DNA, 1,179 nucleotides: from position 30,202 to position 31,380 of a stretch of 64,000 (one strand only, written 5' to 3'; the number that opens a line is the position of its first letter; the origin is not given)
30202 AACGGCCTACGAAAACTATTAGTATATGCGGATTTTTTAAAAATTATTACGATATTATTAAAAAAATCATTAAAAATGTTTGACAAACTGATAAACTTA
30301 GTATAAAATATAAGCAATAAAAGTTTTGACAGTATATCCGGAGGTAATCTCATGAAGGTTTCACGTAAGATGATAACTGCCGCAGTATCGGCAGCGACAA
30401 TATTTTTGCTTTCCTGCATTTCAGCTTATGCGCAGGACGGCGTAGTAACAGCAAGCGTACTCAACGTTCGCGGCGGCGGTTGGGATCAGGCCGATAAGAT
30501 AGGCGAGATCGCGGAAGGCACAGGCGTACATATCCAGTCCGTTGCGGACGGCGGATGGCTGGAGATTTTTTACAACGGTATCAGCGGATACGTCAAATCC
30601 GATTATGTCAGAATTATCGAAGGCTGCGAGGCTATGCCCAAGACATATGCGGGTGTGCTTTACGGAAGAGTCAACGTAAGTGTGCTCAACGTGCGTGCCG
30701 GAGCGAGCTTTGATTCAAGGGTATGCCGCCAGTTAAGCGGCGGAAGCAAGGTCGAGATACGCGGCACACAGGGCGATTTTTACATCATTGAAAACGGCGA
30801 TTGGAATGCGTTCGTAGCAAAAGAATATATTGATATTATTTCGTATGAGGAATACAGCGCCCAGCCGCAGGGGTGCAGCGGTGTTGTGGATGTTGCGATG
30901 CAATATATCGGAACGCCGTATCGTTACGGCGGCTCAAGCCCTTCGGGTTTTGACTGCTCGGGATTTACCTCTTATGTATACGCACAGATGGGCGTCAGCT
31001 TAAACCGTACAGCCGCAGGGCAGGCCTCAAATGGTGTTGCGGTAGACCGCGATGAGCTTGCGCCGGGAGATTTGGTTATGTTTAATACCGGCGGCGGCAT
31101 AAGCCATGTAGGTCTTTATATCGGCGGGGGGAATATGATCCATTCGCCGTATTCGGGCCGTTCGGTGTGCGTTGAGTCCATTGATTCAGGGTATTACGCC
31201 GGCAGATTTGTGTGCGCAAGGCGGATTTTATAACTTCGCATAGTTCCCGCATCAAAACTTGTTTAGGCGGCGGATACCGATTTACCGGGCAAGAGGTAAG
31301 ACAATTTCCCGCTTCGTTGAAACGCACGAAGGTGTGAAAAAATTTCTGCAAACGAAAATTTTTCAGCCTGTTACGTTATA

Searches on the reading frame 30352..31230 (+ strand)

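Call 9: search_protein_families(library=pfam, proteins=[window:30352-31230:+], max_evalue=0.001)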
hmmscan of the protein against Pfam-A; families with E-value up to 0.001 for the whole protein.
window:30352-31230:+ (293 aa): 3 families
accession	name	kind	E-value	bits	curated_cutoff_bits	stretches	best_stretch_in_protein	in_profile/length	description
PF00877.26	NLPC_P60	-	5.8e-33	113.5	23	1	187-291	1-105/105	NlpC/P60 family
PF08239.17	SH3_3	-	2.3e-16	60.1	27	2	110-160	1-53/54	Bacterial SH3 domain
PF05257.22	CHAP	-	0.00082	20.3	26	0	192-255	2-65/81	CHAP domain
